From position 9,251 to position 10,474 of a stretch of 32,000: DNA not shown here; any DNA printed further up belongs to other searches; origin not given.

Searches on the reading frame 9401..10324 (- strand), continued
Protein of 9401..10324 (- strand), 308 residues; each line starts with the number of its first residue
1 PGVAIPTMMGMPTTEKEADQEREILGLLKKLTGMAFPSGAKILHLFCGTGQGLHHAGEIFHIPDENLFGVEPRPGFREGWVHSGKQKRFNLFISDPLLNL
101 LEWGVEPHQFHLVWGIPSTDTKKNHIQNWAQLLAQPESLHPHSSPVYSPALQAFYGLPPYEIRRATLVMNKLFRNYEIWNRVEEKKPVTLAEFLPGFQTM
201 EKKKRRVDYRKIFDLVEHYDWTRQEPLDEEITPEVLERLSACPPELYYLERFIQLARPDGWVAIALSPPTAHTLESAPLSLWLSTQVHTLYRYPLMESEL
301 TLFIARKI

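Call 35: search_protein_families(library=padloc, proteins=[P0008, P0003, P0005, P0006, P0018, L002:4454-6226:+, L003:3294-4871:+, L008:3196-4857:+, L006:3607-4440:+, L006:4459-5322:+], max_evalue=0.00001)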
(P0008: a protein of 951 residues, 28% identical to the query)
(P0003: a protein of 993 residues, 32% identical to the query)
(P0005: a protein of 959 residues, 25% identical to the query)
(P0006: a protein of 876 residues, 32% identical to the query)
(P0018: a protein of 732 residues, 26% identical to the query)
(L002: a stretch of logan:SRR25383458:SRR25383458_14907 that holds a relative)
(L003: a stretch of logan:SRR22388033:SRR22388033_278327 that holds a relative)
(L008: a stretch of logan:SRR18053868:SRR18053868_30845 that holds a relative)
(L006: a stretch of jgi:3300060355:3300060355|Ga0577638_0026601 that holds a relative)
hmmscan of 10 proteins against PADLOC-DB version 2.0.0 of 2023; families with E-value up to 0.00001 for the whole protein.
P0008 (951 aa): 61 families (the best 25 are shown)
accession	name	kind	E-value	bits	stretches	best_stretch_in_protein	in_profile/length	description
PDLC03927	PsyrA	-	1.7e-41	140.6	1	44-312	56-323/398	-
PDLC03311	MTase_II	-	2.2e-37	126.9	2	543-635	118-209/464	Type II methyltransferase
PDLC03961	ShosA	-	1.1e-32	111.6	1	5-279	13-279/303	-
PDLC03318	MTase_II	-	1.2e-30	104.5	2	556-665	545-659/723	Type II methyltransferase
PDLC03218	MTase_II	-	8.4e-30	101.8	1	554-677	401-526/532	Type II methyltransferase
PDLC03030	MTase_I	-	1e-29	101.6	2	555-648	502-595/670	Type I methyltransferase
PDLC03018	MTase_I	-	2.8e-28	96.8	2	558-645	526-613/749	Type I methyltransferase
PDLC03021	MTase_I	-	7.9e-25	85.6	2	561-640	303-381/491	Type I methyltransferase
PDLC03624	REase_MTase_IIG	-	1.3e-21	74.3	1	561-638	575-651/1271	Type IIG restriction enzyme-methyltransferase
PDLC03034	MTase_I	-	1.8e-21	74.1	1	562-653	512-606/672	Type I methyltransferase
PDLC04134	mad2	-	2.5e-21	74.1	1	261-662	217-467/492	mads_2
PDLC03285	MTase_II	-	2.5e-19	67.6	2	560-635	145-218/413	Type II methyltransferase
PDLC03024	MTase_I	-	1.5e-17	61.3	1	557-662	485-598/628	Type I methyltransferase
PDLC03317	MTase_II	-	1.5e-17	61.2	2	564-869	460-776/831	Type II methyltransferase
PDLC03248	MTase_II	-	2e-17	61.1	1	307-418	3-95/521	Type II methyltransferase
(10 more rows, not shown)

P0003 (993 aa): 66 families (the best 25 are shown)
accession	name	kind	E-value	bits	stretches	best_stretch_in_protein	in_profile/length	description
PDLC03311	MTase_II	-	3.2e-46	156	3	567-644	134-209/464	Type II methyltransferase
PDLC03218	MTase_II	-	1.7e-25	87.6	1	568-655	406-493/532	Type II methyltransferase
PDLC03927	PsyrA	-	2e-24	84.5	1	31-309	35-310/398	-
PDLC03030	MTase_I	-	5e-24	82.7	1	568-651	506-591/670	Type I methyltransferase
PDLC03317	MTase_II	-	8.1e-23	78.7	2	740-907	608-783/831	Type II methyltransferase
PDLC03318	MTase_II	-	5.3e-22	76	1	562-648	543-629/723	Type II methyltransferase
PDLC03018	MTase_I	-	3.9e-21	73.1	1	570-650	529-609/749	Type I methyltransferase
PDLC04134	mad2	-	4e-21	73.4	1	320-660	267-456/492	mads_2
PDLC03021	MTase_I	-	2.5e-19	67.5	1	571-654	304-390/491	Type I methyltransferase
PDLC03285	MTase_II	-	8.6e-19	65.9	1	567-649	138-223/413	Type II methyltransferase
PDLC03624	REase_MTase_IIG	-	3e-18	63.1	1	319-367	414-466/1271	Type IIG restriction enzyme-methyltransferase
PDLC03107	Specificity_I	-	3.8e-18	63.7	1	759-928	192-367/392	Type I specificity subunit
PDLC03248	MTase_II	-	1.1e-16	58.7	1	316-429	2-95/521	Type II methyltransferase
PDLC03034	MTase_I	-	4.9e-16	56.2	1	572-646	513-586/672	Type I methyltransferase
PDLC03357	MTase_II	-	1.1e-15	55.1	1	572-648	263-339/620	Type II methyltransferase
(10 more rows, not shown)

P0005 (959 aa): 63 families (the best 25 are shown)
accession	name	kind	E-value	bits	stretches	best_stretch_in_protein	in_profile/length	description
PDLC03311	MTase_II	-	4.6e-52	175.2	3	541-629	122-209/464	Type II methyltransferase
PDLC03218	MTase_II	-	4.6e-32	109.3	1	549-670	402-527/532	Type II methyltransferase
PDLC03927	PsyrA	-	1e-28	98.6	1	75-306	79-309/398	-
PDLC03318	MTase_II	-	2.2e-28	97.1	1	544-659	540-660/723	Type II methyltransferase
PDLC03961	ShosA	-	5.9e-28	96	1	11-275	11-260/303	-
PDLC03018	MTase_I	-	1.2e-26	91.4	1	556-649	530-623/749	Type I methyltransferase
PDLC04134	mad2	-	1.2e-22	78.4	1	317-665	266-479/492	mads_2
PDLC03030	MTase_I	-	2.7e-22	77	1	555-635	508-588/670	Type I methyltransferase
PDLC03021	MTase_I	-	9.4e-22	75.5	1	556-690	304-442/491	Type I methyltransferase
PDLC03317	MTase_II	-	3.8e-21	73.1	1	558-628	460-530/831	Type II methyltransferase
PDLC03624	REase_MTase_IIG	-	2.2e-19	66.9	2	555-632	575-651/1271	Type IIG restriction enzyme-methyltransferase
PDLC03285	MTase_II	-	8.2e-19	66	1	554-630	145-219/413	Type II methyltransferase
PDLC03267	MTase_II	-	3.5e-17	60.5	1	318-429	10-116/539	Type II methyltransferase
PDLC03023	MTase_I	-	1.8e-16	57.7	1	415-650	446-687/716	Type I methyltransferase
PDLC03024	MTase_I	-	1e-14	51.9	1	554-652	488-596/628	Type I methyltransferase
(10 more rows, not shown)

P0006 (876 aa): 35 families (the best 25 are shown)
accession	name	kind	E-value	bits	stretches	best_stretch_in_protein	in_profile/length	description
PDLC03311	MTase_II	-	1.9e-33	113.8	2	491-571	133-211/464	Type II methyltransferase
PDLC03218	MTase_II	-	8.5e-29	98.5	1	490-610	403-527/532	Type II methyltransferase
PDLC03030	MTase_I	-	6.2e-25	85.7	2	492-569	505-582/670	Type I methyltransferase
PDLC03018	MTase_I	-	8.5e-23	78.6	2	472-573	507-607/749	Type I methyltransferase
PDLC03021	MTase_I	-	1.4e-21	74.9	2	489-608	297-417/491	Type I methyltransferase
PDLC03293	MTase_II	-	3.7e-20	70.1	1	229-346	11-110/427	Type II methyltransferase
PDLC03285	MTase_II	-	4.6e-19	66.8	2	476-568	126-217/413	Type II methyltransferase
PDLC03318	MTase_II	-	1.4e-18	64.6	1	492-574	548-630/723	Type II methyltransferase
PDLC04134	mad2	-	5.8e-17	59.7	1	231-577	267-450/492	mads_2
PDLC03317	MTase_II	-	1.1e-14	51.8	1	499-570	461-532/831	Type II methyltransferase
PDLC03267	MTase_II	-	2.6e-14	51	1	235-342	14-116/539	Type II methyltransferase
PDLC03248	MTase_II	-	3.8e-13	47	1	233-342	8-95/521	Type II methyltransferase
PDLC03357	MTase_II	-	5.2e-13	46.2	1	497-771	263-537/620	Type II methyltransferase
PDLC03034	MTase_I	-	4.3e-12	43.1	1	497-570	513-585/672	Type I methyltransferase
PDLC03025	MTase_I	-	1.7e-11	41.5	1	232-281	159-202/569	Type I methyltransferase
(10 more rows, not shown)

P0018 (732 aa): 32 families (the best 25 are shown)
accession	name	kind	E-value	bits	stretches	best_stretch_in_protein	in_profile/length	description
PDLC03311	MTase_II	-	1.9e-29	100.7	2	585-661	134-208/464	Type II methyltransferase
PDLC03018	MTase_I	-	2e-21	74.1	1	585-669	526-610/749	Type I methyltransferase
PDLC03927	PsyrA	-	2.3e-21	74.4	1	91-326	84-309/398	-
PDLC03218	MTase_II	-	3e-21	73.6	1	577-667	397-487/532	Type II methyltransferase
PDLC04134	mad2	-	9.8e-21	72.1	1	342-665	267-449/492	mads_2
PDLC03318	MTase_II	-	1.9e-19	67.5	1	576-669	538-632/723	Type II methyltransferase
PDLC03021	MTase_I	-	3.1e-18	63.9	1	583-661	297-377/491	Type I methyltransferase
PDLC03338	MTase_II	-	2e-16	57.9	0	546-637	235-326/604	Type II methyltransferase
PDLC03293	MTase_II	-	8.1e-15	52.5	1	334-456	5-110/427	Type II methyltransferase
PDLC03030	MTase_I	-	8.7e-15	52.2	1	585-661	505-581/670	Type I methyltransferase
PDLC03317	MTase_II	-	5e-14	49.6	1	592-667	461-536/831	Type II methyltransferase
PDLC03961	ShosA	-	2.4e-13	48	1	22-293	12-264/303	-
PDLC03624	REase_MTase_IIG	-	1.2e-12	44.5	1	584-665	571-651/1271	Type IIG restriction enzyme-methyltransferase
PDLC03025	MTase_I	-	1.8e-12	44.8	1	339-393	155-203/569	Type I methyltransferase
PDLC03248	MTase_II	-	5.8e-12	43.1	1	341-452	5-95/521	Type II methyltransferase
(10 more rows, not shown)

L002:4454-6226:+ (590 aa): 28 families (the best 25 are shown)
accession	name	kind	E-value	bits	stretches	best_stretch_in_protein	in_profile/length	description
PDLC03021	MTase_I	-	5.7e-27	92.7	2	441-550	270-377/491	Type I methyltransferase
PDLC04134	mad2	-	2.8e-25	87.1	1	275-568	261-462/492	mads_2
PDLC03318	MTase_II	-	1.8e-21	74.2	1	282-563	341-636/723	Type II methyltransferase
PDLC03025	MTase_I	-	2.1e-21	74.3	2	283-352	160-233/569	Type I methyltransferase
PDLC03026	MTase_I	-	7.9e-21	72.7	2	250-339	108-197/487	Type I methyltransferase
PDLC03218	MTase_II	-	3.2e-17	60.3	1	442-542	371-471/532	Type II methyltransferase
PDLC03034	MTase_I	-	2.4e-16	57.2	2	443-552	473-585/672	Type I methyltransferase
PDLC03018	MTase_I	-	5.2e-16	56.2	2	483-548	533-600/749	Type I methyltransferase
PDLC03311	MTase_II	-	7.2e-16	55.9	1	441-566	99-222/464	Type II methyltransferase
PDLC03267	MTase_II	-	9.6e-15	52.5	1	416-573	83-238/539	Type II methyltransferase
PDLC03030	MTase_I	-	1.9e-13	47.7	1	480-585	509-621/670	Type I methyltransferase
PDLC03338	MTase_II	-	8.7e-13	45.8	1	282-362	127-217/604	Type II methyltransferase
PDLC03285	MTase_II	-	2e-12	44.9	1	444-570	107-236/413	Type II methyltransferase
PDLC03248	MTase_II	-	3.6e-12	43.8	0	442-553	84-199/521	Type II methyltransferase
PDLC03293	MTase_II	-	6.8e-10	36.3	1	274-328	6-60/427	Type II methyltransferase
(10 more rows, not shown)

L003:3294-4871:+ (525 aa): 32 families (the best 25 are shown)
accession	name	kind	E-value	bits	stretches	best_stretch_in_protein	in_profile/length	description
PDLC03021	MTase_I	-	7e-27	92.4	1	261-522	162-415/491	Type I methyltransferase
PDLC04134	mad2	-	1.4e-25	88.1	1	221-484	237-446/492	mads_2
PDLC03018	MTase_I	-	1.7e-23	80.9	2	224-298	276-342/749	Type I methyltransferase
PDLC03025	MTase_I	-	6.4e-21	72.6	1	261-486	160-374/569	Type I methyltransferase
PDLC03318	MTase_II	-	4.4e-18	63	1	221-303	310-384/723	Type II methyltransferase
PDLC03026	MTase_I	-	4.7e-18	63.6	1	260-484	140-356/487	Type I methyltransferase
PDLC03267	MTase_II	-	2.4e-16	57.8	1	263-485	14-219/539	Type II methyltransferase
PDLC03348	MTase_II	-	1.3e-15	55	1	258-475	216-444/727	Type II methyltransferase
PDLC03218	MTase_II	-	2.1e-15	54.3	1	260-470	262-466/532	Type II methyltransferase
PDLC03034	MTase_I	-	1.3e-14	51.4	2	261-298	324-361/672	Type I methyltransferase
PDLC03338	MTase_II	-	3.5e-14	50.5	1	261-460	128-324/604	Type II methyltransferase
PDLC03293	MTase_II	-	4.1e-14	50.2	1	258-336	12-89/427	Type II methyltransferase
PDLC03248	MTase_II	-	7.4e-13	46.1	0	261-301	8-48/521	Type II methyltransferase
PDLC03311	MTase_II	-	1.8e-12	44.7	1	376-488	100-213/464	Type II methyltransferase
PDLC03317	MTase_II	-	3.4e-12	43.5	1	258-478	293-521/831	Type II methyltransferase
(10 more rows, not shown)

L008:3196-4857:+ (553 aa): 30 families (the best 25 are shown)
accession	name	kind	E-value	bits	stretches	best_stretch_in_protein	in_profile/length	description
PDLC04134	mad2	-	4.3e-25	86.5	1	211-527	207-467/492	mads_2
PDLC03021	MTase_I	-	4.7e-25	86.4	1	279-488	162-359/491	Type I methyltransferase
PDLC03025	MTase_I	-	5.5e-18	63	1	279-488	160-353/569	Type I methyltransferase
PDLC03335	MTase_II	-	6e-15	52.9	1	285-486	84-284/607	Type II methyltransferase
PDLC03026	MTase_I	-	6.2e-15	53.3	1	280-507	142-358/487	Type I methyltransferase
PDLC03338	MTase_II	-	6e-14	49.7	1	282-478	131-321/604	Type II methyltransferase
PDLC03018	MTase_I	-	6.9e-13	45.9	1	241-327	273-353/749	Type I methyltransferase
PDLC03311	MTase_II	-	3.3e-12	43.8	1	389-522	91-224/464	Type II methyltransferase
PDLC03034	MTase_I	-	4.7e-12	43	1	279-511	324-589/672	Type I methyltransferase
PDLC03248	MTase_II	-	1.2e-11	42.1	1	399-505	85-197/521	Type II methyltransferase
PDLC03218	MTase_II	-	1.7e-11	41.4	1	279-505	263-481/532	Type II methyltransferase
PDLC03318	MTase_II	-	2.5e-11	40.6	1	261-327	330-390/723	Type II methyltransferase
PDLC03031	MTase_I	-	2.8e-11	40.4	1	278-502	182-401/834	Type I methyltransferase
PDLC03347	MTase_II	-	4.7e-10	36.8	1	395-506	88-204/488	Type II methyltransferase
PDLC03030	MTase_I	-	6.1e-10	36.2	0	231-422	286-476/670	Type I methyltransferase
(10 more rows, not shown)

L006:3607-4440:+ (277 aa): 18 families
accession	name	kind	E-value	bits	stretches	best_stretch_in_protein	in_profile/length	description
PDLC03107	Specificity_I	-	5.6e-13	46.7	1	56-198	217-356/392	Type I specificity subunit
PDLC03169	Specificity_I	-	5.6e-12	43.8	1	57-201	241-382/461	Type I specificity subunit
PDLC03069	Specificity_I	-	1.1e-11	42.6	1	62-212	219-365/387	Type I specificity subunit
PDLC03179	Specificity_I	-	3.5e-10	37.4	1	48-204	407-558/589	Type I specificity subunit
PDLC03072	Specificity_I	-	3.7e-10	37.4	1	59-198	263-397/448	Type I specificity subunit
PDLC03108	Specificity_I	-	1e-09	36.2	1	42-204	250-405/452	Type I specificity subunit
PDLC03095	Specificity_I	-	3.5e-09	33.9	1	12-199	260-433/473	Type I specificity subunit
PDLC03189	Specificity_I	-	3.6e-09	34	1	62-200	248-379/459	Type I specificity subunit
PDLC03105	Specificity_I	-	4.4e-09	34.3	1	46-198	250-395/448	Type I specificity subunit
PDLC03119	Specificity_I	-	7.7e-09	32.9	1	86-197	243-356/393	Type I specificity subunit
PDLC03181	Specificity_I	-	8.6e-09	32.6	1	52-186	268-395/454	Type I specificity subunit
PDLC03087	Specificity_I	-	4.4e-08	30.5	1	55-194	33-170/418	Type I specificity subunit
PDLC04137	mad5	-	1.3e-07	29.2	1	67-199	240-363/392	mads_5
PDLC03120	Specificity_I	-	4.2e-07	27.5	1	8-195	246-418/515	Type I specificity subunit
PDLC03089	Specificity_I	-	4.6e-07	27.3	1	57-197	26-161/446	Type I specificity subunit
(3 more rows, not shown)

L006:4459-5322:+ (287 aa): 0 families

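Call 54: search_solved_structures(query=A4, max_evalue=0.001, show_alignments=2)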
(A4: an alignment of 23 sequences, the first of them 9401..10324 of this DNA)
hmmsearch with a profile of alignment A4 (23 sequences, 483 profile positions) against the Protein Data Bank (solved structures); distinct sequences matched with E-value up to 0.001: 24.
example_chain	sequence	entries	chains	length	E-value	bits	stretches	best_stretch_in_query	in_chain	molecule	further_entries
8w0p_A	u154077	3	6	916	1.8e-22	83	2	353-433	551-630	RM.BsaXI | site-specific DNA-methyltransferase (adenine-specific)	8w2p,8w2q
2ibs_A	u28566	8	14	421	5.3e-14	55.1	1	111-225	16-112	Modification methylase TaqI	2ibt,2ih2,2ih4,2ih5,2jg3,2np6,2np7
1aqi_A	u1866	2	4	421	6.6e-14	54.8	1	111-225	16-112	ADENINE-N6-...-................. TAQI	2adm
1aqj_A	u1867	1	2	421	6.7e-14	54.8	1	111-225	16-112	ADENINE-N6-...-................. TAQI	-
1g38_A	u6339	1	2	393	5.7e-13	51.7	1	118-225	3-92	MODIFICATION METHYLASE TAQI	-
5ybb_A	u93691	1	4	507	9.6e-13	50.9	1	44-225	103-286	Type I restriction-modification system methyltransferase subunit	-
2f8l_A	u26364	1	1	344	1.4e-12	50.4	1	355-462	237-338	hypothetical protein lmo1582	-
3ufb_A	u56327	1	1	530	3.4e-12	49.1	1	101-244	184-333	Type I restriction-modification system methyltransferase subunit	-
2okc_A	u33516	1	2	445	5.5e-12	48.4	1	103-223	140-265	Type I restriction enzyme StySJI M protein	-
7vru_A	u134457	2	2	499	6e-10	41.7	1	107-223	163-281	Site-specific DNA-methyltransferase (adenine-specific)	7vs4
2y7c_B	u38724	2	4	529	2.1e-09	39.9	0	355-433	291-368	TYPE I RESTRICTION ENZYME ECOKI M PROTEIN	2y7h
2ar0_A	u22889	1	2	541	2.2e-09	39.8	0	355-433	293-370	Type I restriction enzyme EcoKI M protein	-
3lkd_A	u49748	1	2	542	6.7e-09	38.3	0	367-466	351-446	Type I restriction-modification system methyltransferase subunit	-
7qw5_A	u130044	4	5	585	1.7e-08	36.9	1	100-225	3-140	Modification methylase BseCI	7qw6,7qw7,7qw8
7bst_D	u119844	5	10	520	6.1e-08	35.1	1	106-224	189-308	Type I restriction enzyme EcoR124II M protein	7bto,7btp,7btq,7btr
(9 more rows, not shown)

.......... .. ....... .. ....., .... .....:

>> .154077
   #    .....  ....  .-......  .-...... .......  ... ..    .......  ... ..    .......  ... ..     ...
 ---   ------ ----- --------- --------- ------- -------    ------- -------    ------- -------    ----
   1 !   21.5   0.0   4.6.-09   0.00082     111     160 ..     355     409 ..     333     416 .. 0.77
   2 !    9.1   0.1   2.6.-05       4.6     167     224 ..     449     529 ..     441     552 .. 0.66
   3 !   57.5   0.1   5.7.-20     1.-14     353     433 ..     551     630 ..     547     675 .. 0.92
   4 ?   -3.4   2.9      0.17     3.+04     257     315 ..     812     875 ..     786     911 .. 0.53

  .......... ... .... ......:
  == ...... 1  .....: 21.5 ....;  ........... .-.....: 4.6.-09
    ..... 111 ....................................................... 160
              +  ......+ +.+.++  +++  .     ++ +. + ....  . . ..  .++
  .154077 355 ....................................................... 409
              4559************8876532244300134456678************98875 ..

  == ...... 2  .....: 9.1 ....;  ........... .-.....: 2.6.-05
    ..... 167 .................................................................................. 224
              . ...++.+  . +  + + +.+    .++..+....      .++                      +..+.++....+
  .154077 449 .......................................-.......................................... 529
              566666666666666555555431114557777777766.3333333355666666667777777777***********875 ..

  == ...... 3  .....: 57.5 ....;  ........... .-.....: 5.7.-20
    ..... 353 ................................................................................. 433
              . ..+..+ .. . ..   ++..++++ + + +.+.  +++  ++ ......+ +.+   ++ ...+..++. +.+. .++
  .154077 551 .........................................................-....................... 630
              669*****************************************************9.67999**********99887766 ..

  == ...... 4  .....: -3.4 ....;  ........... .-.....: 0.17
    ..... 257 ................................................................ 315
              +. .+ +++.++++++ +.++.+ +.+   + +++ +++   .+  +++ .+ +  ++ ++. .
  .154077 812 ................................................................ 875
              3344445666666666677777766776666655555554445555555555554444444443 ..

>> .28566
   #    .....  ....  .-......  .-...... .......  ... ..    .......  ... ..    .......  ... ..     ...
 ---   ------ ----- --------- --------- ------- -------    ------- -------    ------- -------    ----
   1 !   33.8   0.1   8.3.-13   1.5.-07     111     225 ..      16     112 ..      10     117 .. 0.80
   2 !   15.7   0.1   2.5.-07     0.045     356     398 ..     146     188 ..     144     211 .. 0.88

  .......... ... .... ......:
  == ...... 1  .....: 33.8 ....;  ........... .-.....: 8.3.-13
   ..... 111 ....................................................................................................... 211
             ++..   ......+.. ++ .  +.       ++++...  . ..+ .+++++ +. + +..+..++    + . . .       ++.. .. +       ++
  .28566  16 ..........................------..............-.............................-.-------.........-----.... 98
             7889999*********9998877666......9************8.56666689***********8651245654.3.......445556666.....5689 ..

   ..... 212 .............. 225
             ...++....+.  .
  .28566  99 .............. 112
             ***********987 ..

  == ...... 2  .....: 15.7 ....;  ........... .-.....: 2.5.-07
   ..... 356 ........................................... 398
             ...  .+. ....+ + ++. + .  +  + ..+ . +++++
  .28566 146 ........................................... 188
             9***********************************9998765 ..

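Call 58: predict_structure(alignment_id=A4)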
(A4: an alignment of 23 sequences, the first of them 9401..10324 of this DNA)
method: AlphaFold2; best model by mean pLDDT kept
length: 308 residues; sequences in the alignment: 23
mean_pLDDT: 76.6   pTM: 0.76
mean pLDDT of the five models: 76.6, 75.2, 75.0, 74.7, 73.3
residues with pLDDT >= 90: 100; 70-90: 116; 50-70: 32; < 50: 60
segments of 3 or more residues with pLDDT < 50: 1-11, 138-148, 153-155, 192-219
pLDDT, mean of each block of 10 residues (from residue 1): 39 70 90 85 95 94 96 86 90 89 90 86 64 58 44 55 81 91 59 44 43 47 67 82 91 97 92 87 92 80 94
secondary structure, 60 per line:
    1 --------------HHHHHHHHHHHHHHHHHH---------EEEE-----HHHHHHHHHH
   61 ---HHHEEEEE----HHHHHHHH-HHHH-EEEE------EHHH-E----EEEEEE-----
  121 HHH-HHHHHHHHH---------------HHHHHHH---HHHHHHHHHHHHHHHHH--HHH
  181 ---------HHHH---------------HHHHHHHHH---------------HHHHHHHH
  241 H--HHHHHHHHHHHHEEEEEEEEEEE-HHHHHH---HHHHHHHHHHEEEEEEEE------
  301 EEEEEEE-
elements in order: H15-32 E42-45 H51-60 E67-71 H76-83 H85-88 E90-93 E110-115 H125-133 H149-155 H159-175 H190-193 H209-217 H233-241 H244-255 E256-266 H268-273 H277-286 E287-294 E301-307
